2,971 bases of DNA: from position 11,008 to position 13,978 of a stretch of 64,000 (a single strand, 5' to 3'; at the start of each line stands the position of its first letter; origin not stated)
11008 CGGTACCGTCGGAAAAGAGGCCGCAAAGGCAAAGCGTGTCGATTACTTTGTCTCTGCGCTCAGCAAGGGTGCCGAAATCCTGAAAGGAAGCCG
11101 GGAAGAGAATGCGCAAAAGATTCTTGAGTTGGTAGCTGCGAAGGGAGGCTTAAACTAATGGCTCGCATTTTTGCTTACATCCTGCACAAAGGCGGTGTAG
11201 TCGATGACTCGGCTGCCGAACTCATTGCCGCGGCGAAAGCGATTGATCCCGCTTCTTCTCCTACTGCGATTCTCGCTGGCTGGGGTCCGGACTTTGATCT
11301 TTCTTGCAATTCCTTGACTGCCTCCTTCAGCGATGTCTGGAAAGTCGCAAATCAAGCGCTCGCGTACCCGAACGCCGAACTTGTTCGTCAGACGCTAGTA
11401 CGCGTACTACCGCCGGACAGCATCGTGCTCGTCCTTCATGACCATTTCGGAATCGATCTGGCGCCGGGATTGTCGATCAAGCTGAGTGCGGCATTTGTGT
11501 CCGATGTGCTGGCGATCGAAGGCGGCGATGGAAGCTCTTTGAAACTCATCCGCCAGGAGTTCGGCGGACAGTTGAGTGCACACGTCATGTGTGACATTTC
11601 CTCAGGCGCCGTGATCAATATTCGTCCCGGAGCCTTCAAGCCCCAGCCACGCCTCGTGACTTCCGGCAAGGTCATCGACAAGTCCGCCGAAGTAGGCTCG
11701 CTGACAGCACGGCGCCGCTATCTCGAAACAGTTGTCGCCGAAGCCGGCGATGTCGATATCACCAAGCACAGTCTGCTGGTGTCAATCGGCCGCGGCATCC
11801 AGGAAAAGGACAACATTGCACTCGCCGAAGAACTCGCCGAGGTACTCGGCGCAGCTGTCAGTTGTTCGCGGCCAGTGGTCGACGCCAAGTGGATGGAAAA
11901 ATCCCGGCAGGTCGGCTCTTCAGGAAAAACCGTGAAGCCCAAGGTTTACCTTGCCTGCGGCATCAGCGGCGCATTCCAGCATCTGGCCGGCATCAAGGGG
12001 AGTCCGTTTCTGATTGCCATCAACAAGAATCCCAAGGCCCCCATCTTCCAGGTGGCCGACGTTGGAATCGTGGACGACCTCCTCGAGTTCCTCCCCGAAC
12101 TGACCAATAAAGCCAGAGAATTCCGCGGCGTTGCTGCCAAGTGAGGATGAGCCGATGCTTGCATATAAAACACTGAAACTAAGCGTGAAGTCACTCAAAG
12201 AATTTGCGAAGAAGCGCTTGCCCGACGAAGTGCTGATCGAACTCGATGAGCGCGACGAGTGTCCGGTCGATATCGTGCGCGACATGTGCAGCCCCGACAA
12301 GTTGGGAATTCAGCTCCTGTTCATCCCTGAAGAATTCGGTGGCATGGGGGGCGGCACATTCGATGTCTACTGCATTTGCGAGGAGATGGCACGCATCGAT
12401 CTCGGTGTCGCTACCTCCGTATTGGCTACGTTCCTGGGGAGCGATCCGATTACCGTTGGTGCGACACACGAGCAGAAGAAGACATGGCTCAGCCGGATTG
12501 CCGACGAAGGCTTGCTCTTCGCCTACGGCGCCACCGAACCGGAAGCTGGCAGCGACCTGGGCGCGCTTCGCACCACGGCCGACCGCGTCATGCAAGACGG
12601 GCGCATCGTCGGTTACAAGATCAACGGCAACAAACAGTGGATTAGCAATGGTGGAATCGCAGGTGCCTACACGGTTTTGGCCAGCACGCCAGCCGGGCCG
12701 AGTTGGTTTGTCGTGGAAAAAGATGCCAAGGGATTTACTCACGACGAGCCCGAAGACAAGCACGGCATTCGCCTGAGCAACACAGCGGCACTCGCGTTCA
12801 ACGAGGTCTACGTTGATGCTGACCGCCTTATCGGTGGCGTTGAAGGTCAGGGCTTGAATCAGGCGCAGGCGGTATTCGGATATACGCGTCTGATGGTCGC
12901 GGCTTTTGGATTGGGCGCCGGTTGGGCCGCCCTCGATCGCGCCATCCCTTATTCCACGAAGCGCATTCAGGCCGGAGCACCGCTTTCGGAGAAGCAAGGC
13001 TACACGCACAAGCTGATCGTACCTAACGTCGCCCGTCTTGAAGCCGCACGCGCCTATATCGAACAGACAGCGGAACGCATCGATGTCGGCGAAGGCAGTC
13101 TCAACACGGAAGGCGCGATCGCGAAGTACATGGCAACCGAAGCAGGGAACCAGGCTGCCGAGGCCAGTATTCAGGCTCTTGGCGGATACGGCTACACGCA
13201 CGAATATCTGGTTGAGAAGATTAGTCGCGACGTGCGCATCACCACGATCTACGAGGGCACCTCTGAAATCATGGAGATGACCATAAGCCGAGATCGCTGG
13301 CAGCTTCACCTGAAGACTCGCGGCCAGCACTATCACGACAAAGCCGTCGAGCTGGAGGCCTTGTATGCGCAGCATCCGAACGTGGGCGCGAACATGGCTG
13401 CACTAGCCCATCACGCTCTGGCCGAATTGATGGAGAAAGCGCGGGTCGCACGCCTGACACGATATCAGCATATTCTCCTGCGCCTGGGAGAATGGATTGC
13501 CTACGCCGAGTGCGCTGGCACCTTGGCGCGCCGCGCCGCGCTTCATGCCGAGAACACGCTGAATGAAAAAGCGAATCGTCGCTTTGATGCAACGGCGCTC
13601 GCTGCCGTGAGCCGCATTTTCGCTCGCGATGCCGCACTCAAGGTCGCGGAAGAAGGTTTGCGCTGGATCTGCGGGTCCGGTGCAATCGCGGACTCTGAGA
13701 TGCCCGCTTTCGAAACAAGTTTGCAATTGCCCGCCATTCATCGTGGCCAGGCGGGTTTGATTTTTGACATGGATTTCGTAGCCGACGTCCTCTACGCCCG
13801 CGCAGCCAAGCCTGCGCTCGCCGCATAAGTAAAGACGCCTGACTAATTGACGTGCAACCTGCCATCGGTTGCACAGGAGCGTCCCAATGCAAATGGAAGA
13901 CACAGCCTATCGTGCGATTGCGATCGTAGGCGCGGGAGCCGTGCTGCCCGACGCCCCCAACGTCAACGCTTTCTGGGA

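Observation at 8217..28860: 20.6-kb co-directional block joining a quinone-linked ETF/acyl-CoA dehydrogenase redox module to an orphan PfaA-like megasynthase, a single-chain carboxylase and a PPTase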

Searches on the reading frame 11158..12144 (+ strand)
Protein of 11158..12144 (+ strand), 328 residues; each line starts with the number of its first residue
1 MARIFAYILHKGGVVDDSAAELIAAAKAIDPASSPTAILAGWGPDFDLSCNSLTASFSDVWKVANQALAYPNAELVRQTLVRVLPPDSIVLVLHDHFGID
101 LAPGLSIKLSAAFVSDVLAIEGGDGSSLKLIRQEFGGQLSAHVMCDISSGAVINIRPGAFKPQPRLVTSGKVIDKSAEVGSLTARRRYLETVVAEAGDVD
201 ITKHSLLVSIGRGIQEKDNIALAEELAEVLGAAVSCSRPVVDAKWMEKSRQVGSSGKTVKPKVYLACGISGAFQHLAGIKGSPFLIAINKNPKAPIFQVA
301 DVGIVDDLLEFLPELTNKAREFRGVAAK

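Call 3: search_protein_families(library=pfam, proteins=[window:11158-12144:+])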
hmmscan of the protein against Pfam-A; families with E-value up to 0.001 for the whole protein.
window:11158-12144:+ (328 aa): 2 families
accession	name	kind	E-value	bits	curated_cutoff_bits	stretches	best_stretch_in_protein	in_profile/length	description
PF00766.25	ETF_alpha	-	2.7e-35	120.6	27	1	200-280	1-81/81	Electron transfer flavoprotein FAD-binding domain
PF01012.27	ETF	-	2.5e-16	60.5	26.7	1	7-171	4-172/181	Electron transfer flavoprotein domain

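Call 4: search_protein_families(library=ncbifam, proteins=[window:11158-12144:+])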
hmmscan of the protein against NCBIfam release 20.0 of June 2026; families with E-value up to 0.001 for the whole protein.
window:11158-12144:+ (328 aa): 5 families
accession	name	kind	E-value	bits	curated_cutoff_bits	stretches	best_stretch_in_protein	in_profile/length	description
NF042970.1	AcrlCoAredClosAcrA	equivalog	1e-45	156.4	600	1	126-320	158-358/360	acryloyl-CoA reductase electron transfer subunit beta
NF002889.0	PRK03363.1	equivalog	9.1e-43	146.7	549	1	75-317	70-309/313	electron transfer flavoprotein subunit alpha/FixB family protein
NF008884.0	PRK11916.1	equivalog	2.5e-36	125.6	528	1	88-317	81-308/312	electron transfer flavoprotein subunit alpha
NF038209.1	mft_etfA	equivalog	1.2e-33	116.8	240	1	36-318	26-301/303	mycofactocin-associated electron transfer flavoprotein alpha subunit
NF051845.1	EtFlavAlphaProt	equivalog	3.7e-24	85.4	600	1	173-321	256-401/406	electron transfer flavoprotein subunit alpha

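Call 5: find_encoding_contigs(protein=window:11158-12144:+, flank=10000, max_places=5)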
Protein window:11158-12144:+ (328 aa): 21 contigs read that carry it; 5 places shown.
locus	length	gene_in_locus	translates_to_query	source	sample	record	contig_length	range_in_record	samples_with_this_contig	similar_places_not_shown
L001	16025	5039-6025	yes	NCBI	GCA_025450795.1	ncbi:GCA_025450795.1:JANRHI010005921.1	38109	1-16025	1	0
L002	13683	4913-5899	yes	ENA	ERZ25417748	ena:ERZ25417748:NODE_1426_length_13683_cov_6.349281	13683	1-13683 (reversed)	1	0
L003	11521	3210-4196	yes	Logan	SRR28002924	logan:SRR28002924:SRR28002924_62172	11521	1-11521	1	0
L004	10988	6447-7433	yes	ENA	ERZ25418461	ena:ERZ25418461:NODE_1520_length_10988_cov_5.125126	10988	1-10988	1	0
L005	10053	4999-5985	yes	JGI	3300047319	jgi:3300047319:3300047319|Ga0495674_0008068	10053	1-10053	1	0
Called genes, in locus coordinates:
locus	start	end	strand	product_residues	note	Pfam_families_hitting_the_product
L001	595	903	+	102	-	-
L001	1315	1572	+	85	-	-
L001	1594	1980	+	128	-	-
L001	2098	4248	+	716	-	PF13183:Fer4_8, PF13187:Fer4_9, PF13237:Fer4_10, PF13484:Fer4_16 (weak), PF13534:Fer4_17 (weak), PF02754:CCG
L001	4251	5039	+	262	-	PF01012:ETF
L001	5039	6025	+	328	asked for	PF01012:ETF, PF00766:ETF_alpha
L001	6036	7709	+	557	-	PF02771:Acyl-CoA_dh_N, PF02770:Acyl-CoA_dh_M, PF00441:Acyl-CoA_dh_1, PF08028:Acyl-CoA_dh_2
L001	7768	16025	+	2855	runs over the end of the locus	PF00109:ketoacyl-synt, PF02801:Ketoacyl-synt_C, PF16197:KAsynt_C_assoc, PF00698:Acyl_transf_1, PF00109:ketoacyl-synt, PF00106:adh_short, PF08659:KR, PF13561:adh_short_C2, +3 more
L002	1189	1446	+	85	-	-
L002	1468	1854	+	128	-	-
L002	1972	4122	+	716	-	PF13183:Fer4_8, PF13187:Fer4_9, PF13237:Fer4_10, PF13484:Fer4_16 (weak), PF13534:Fer4_17 (weak), PF02754:CCG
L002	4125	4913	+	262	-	PF01012:ETF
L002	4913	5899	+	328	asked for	PF01012:ETF, PF00766:ETF_alpha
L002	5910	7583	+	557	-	PF02771:Acyl-CoA_dh_N, PF02770:Acyl-CoA_dh_M, PF00441:Acyl-CoA_dh_1, PF08028:Acyl-CoA_dh_2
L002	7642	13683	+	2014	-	?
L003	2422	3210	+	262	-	PF01012:ETF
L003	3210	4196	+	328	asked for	PF01012:ETF, PF00766:ETF_alpha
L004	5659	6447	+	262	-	PF01012:ETF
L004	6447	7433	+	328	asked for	PF01012:ETF, PF00766:ETF_alpha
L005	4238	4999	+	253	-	PF01012:ETF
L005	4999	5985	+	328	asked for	PF01012:ETF, PF00766:ETF_alpha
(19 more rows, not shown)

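Call 51: search_solved_structures(query=window:11158-12144:+, max_evalue=1e-15)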
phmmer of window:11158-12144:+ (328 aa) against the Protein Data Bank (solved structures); distinct sequences matched with E-value up to 1e-15: 14.
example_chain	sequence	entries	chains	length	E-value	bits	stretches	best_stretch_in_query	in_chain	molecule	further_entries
5ol2_A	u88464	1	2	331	1.1e-49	172.6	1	13-318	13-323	Electron transfer flavoprotein large subunit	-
6fah_A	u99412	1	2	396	1.3e-45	159.2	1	86-316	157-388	Caffeyl-CoA reductase-Etf complex subunit CarE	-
7koe_B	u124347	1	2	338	3.3e-42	148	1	4-322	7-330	Electron transfer flavoprotein, alpha subunit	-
1o94_D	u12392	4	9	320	3.2e-41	144.8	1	10-315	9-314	ELECTRON TRANSFER FLAVOPROTEIN ALPHA-SUBUNIT | ELECTRON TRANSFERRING FLAVOPROTEIN ALPHA-SUBUNIT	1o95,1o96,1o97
3clu_D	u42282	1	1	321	5.5e-41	144.1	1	3-315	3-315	Electron transfer flavoprotein subunit alpha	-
3clt_D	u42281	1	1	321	1e-40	143.2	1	3-315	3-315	Electron transfer flavoprotein subunit alpha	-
7qh2_A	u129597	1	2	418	1.2e-40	143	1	71-316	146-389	Lactate dehydrogenase (NAD(+),ferredoxin) subunit LctC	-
3clr_D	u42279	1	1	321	1.6e-40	142.5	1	3-315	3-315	Electron transfer flavoprotein subunit alpha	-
3cls_D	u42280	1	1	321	2.5e-40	141.9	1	3-315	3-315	Electron transfer flavoprotein subunit alpha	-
4kpu_A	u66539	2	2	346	7.5e-40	140.3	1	85-323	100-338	Electron transfer flavoprotein alpha subunit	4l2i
1efv_A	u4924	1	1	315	3.1e-38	135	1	96-317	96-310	ELECTRON TRANSFER FLAVOPROTEIN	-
1t9g_R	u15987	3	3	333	3.6e-38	134.8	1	96-317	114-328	Electron transfer flavoprotein alpha-subunit, mitochondrial | Electron transfer flavoprotein alpha-subunit, mitochondrial precursor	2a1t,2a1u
1efp_A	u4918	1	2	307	1.2e-33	120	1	186-318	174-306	PROTEIN (ELECTRON TRANSFER FLAVOPROTEIN)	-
5ow0_A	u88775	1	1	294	4.5e-28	101.6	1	88-321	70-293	Electron transfer flavoprotein, alpha subunit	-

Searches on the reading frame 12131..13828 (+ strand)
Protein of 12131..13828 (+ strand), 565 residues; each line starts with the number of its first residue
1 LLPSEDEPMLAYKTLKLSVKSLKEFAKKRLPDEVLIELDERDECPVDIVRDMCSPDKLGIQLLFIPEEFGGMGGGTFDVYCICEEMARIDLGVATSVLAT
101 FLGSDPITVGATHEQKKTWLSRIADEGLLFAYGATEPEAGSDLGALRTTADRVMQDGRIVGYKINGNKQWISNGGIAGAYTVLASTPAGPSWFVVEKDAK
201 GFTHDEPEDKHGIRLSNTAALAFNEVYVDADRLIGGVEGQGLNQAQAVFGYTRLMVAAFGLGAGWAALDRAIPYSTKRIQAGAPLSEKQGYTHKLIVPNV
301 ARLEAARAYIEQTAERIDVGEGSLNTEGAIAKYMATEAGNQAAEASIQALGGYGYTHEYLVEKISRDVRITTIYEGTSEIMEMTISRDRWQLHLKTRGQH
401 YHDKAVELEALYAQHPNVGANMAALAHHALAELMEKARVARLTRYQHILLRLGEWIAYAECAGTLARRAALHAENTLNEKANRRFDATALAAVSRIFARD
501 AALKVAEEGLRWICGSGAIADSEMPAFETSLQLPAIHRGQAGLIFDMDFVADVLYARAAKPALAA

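Call 3: search_protein_families(library=pfam, proteins=[window:12131-13828:+])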
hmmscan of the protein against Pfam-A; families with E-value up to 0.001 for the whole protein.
window:12131-13828:+ (565 aa): 5 families
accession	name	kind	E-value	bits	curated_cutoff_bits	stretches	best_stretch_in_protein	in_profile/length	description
PF00441.29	Acyl-CoA_dh_1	-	2.5e-35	122.3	22.4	1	239-387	1-147/150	Acyl-CoA dehydrogenase, C-terminal domain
PF02770.24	Acyl-CoA_dh_M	-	2.3e-20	73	33.3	1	131-226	1-97/97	Acyl-CoA dehydrogenase, middle domain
PF02771.21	Acyl-CoA_dh_N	-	1.6e-17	64.4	22.9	1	19-125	8-111/113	Acyl-CoA dehydrogenase, N-terminal domain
PF08028.16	Acyl-CoA_dh_2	-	7.3e-15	55.9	22.7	1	254-378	1-133/134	Acyl-CoA dehydrogenase, C-terminal domain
PF22924.1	ACOX_C_alpha1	-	0.00027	21.2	27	1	326-387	105-166/169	Acyl-CoA oxidase, C-alpha1 domain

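Call 4: search_protein_families(library=ncbifam, proteins=[window:12131-13828:+])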
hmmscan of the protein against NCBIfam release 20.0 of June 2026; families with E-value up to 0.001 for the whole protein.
window:12131-13828:+ (565 aa): 19 families
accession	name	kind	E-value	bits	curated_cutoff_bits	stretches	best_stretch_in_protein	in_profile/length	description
NF042972.1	AcrlCoAredClosAcrC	equivalog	1.3e-68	231.4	640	1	20-388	14-375/378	acryloyl-CoA reductase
NF043006.1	CyhCrbnylCoADH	equivalog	1.3e-67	228.5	650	1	14-388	7-374/380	cyclohexane-1-carbonyl-CoA dehydrogenase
NF058590.1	AcCoDHFadEBacil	equivalog_domain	7.4e-49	166.8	600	1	35-387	41-408/586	acyl-CoA dehydrogenase FadE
NF045552.1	GlutCoADH_Des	equivalog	7.5e-47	160.3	470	1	14-390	8-380/387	glutaryl-CoA dehydrogenase Acd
NF042439.1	SulpropCoADesulf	equivalog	2.1e-46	158.4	600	1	23-388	5-369/379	3-sulfinopropanoyl-CoA desulfinase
NF008997.0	PRK12341.1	equivalog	9.6e-46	156.5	537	1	17-385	11-372/382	acyl-CoA dehydrogenase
NF002885.1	PRK03354.1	equivalog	3.8e-44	151.3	540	1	16-388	10-372/378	crotonobetainyl-CoA dehydrogenase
NF045652.1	ProlPCPDhRedW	equivalog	4.8e-42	144.1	650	1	20-387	9-371/376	L-prolyl-[peptidyl-carrier protein] dehydrogenase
NF053553.1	prodigi_MBC_PigA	equivalog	2.9e-37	128.7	500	1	56-387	46-377/381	prodigiosin MBC biosynthesis dehydrogenase PigA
TIGR03207.1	cyc_hxne_CoA_dh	equivalog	1.8e-34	119.1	575.35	1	23-389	13-371/372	cyclohexanecarboxyl-CoA dehydrogenase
NF052270.1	Staph_DH_FadE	equivalog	3.4e-30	105.1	600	1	23-387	33-391/400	acyl-CoA dehydrogenase FadE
NF049984.1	Rv1679_FadE16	equivalog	9.9e-17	61.2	600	1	38-380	19-356/371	Rv1679 family acyl-CoA dehydrogenase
NF007000.1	PRK09463.1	subfamily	7.6e-15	54.3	600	1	63-354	90-397/726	acyl-CoA dehydrogenase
TIGR03204.1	pimC_large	equivalog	1.1e-14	54.2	623.85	1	41-353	35-342/395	pimeloyl-CoA dehydrogenase large subunit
TIGR03203.1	pimD_small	equivalog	1.2e-14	54.2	652.7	1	63-365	54-352/378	pimeloyl-CoA dehydrogenase small subunit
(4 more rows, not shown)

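Call 33: search_solved_structures(query=window:12155-13828:+, max_evalue=1e-30)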
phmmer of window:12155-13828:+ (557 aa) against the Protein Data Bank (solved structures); distinct sequences matched with E-value up to 1e-30: 51.
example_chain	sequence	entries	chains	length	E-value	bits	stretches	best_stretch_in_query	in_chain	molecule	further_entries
5lnx_A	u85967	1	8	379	5.3e-58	200.1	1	12-379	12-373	Acyl-CoA dehydrogenase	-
8i4p_A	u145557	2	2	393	1.9e-57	198.3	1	29-393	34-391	Acyl-CoA dehydrogenase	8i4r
3mdd_A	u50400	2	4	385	4.7e-57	196.9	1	15-381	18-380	MEDIUM CHAIN ACYL-COA DEHYDROGENASE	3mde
1ege_A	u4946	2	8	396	4.7e-57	196.9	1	15-381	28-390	MEDIUM CHAIN ACYL-COA DEHYDROGENASE | Acyl-CoA dehydrogenase, medium-chain specific, mitochondrial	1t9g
1udy_A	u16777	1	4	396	5e-57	196.9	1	15-381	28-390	Acyl-CoA dehydrogenase, medium-chain specific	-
2a1t_A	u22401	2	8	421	5.8e-57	196.6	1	15-381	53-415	Acyl-CoA dehydrogenase, medium-chain specific, mitochondrial precursor | Medium-chain specific acyl-CoA dehydrogenase, mitochondrial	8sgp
4p13_A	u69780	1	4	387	7.9e-57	196.2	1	15-381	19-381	Medium-chain specific acyl-CoA dehydrogenase, mitochondrial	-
7w0j_A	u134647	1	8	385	1.2e-56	195.6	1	29-380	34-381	Acyl-CoA dehydrogenase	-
3pfd_A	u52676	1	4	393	6.7e-56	193.1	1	15-379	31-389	Acyl-CoA dehydrogenase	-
1egc_A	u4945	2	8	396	3.1e-55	190.9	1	15-381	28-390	MEDIUM CHAIN ACYL-COA DEHYDROGENASE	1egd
5ol2_C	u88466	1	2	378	1.3e-54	188.9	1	17-378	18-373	Acyl-CoA dehydrogenase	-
3nf4_A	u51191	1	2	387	1.6e-54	188.6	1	16-380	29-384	acyl-CoA dehydrogenase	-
1ukw_A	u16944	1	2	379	1.7e-53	185.2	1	15-379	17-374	acyl-CoA dehydrogenase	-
1buc_A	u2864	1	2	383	3e-51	177.8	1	14-375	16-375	BUTYRYL-COA DEHYDROGENASE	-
2dvl_A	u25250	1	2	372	1.3e-50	175.7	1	29-382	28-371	Acyl-CoA dehydrogenase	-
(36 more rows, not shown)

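Call 92: predict_structure(alignment_id=A3)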
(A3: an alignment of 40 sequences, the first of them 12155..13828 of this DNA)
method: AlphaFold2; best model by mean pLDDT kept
length: 557 residues; sequences in the alignment: 40
mean_pLDDT: 90.4   pTM: 0.91
mean pLDDT of the five models: 90.4, 89.7, 89.5, 87.4, 86.7
residues with pLDDT >= 90: 385; 70-90: 141; 50-70: 21; < 50: 10
segments of 3 or more residues with pLDDT < 50: 551-557
pLDDT, mean of each block of 10 residues (from residue 1): 89 94 88 84 90 90 92 94 87 87 95 93 81 69 96 96 88 95 96 89 60 95 96 87 89 96 89 86 93 99 96 91 97 93 63 86 82 93 94 98 98 99 97 90 96 99 97 95 99 98 92 95 98 97 89 35
secondary structure, 60 per line:
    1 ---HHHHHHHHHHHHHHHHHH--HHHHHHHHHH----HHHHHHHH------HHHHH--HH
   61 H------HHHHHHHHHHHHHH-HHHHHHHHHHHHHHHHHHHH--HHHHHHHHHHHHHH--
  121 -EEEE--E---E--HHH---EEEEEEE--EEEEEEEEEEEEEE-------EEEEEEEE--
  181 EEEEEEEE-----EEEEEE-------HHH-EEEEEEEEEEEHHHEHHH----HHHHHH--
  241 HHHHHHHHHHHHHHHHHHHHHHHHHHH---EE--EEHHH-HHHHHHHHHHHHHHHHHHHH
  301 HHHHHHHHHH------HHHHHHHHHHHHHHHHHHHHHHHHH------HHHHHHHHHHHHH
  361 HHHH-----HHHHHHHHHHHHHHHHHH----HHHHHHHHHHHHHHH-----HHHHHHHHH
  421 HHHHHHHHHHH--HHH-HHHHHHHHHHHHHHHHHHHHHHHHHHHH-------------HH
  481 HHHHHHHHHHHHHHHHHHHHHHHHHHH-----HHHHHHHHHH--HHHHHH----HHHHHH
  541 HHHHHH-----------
elements in order: H4-21 H24-33 H38-45 H52-56 H68-81 H83-102 H105-118 E122-125 E141-147 E150-163 E171-178 E181-188 E194-199 E211-221 H233-238 H241-267 H281-310 H317-341 H348-364 H370-387 H392-406 H412-431 H438-465 H479-507 H513-522 H525-530 H535-546

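Call 95: fold_search(model_id=the predicted structure, library=pdb)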
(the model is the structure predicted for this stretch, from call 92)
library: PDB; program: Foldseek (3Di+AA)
matches with E <= 10: 629; with E <= 0.001: 364
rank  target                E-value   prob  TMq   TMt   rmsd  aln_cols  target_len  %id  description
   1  7s7g                  1.3e-22  1.00  0.77  0.75   7.1       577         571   23  Crystal Structure Analysis of Human VLCAD (released 2022-09-28)
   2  3owa_A                3.4e-22  1.00  0.80  0.77   5.1       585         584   23  Crystal Structure of Acyl-CoA Dehydrogenase complexed with FAD from Bacillus anthracis (released 2010-10-13)
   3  3b96                  5.6e-22  1.00  0.76  0.77   6.9       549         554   25  Structural Basis for Substrate Fatty-Acyl Chain Specificity: Crystal Structure of Human Very-Long-Chain Acyl-CoA Dehydro (released 2008-02-12)
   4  3owa_C                6.1e-22  1.00  0.80  0.76   5.0       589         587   23  Crystal Structure of Acyl-CoA Dehydrogenase complexed with FAD from Bacillus anthracis (released 2010-10-13)
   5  3owa_D                7.5e-22  1.00  0.78  0.74   5.3       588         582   23  Crystal Structure of Acyl-CoA Dehydrogenase complexed with FAD from Bacillus anthracis (released 2010-10-13)
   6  2z1q_B                1.5e-21  1.00  0.79  0.80   3.6       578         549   24  Crystal structure of acyl CoA dehydrogenase (released 2008-05-13)
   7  2uxw                  2.4e-21  1.00  0.76  0.75   6.9       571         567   24  Crystal structure of human very long chain acyl-CoA dehydrogenase (ACADVL) (released 2007-05-01)
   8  7w0j_F                2.8e-21  1.00  0.60  0.87   2.8       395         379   32  Acyl-CoA dehydrogenase, Tfu_1647 (released 2022-11-23)
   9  3owa_B                3.5e-21  1.00  0.80  0.78   4.7       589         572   22  Crystal Structure of Acyl-CoA Dehydrogenase complexed with FAD from Bacillus anthracis (released 2010-10-13)
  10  4n5f_A                3.9e-21  1.00  0.62  0.91   2.2       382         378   33  Crystal Structure of a Putative acyl-CoA dehydrogenase with bound FADH2 from Burkholderia cenocepacia J2315 (released 2013-10-30)
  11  5lnx_B                4.8e-21  1.00  0.61  0.90   2.3       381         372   34  Crystal structure of MmgC, an acyl-CoA dehydrogenase from bacillus subtilis. (released 2017-08-16)
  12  2z1q_A                6.5e-21  1.00  0.79  0.80   3.8       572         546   24  Crystal structure of acyl CoA dehydrogenase (released 2008-05-13)
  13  5lnx_G                7.7e-21  1.00  0.60  0.90   2.3       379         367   34  Crystal structure of MmgC, an acyl-CoA dehydrogenase from bacillus subtilis. (released 2017-08-16)
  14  5lnx_D                8.1e-21  1.00  0.61  0.89   2.2       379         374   34  Crystal structure of MmgC, an acyl-CoA dehydrogenase from bacillus subtilis. (released 2017-08-16)
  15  8sgp_A                8.4e-21  1.00  0.63  0.90   2.4       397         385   33  human liver mitochondrial Medium-chain specific acyl-CoA dehydrogenase (released 2024-02-21)
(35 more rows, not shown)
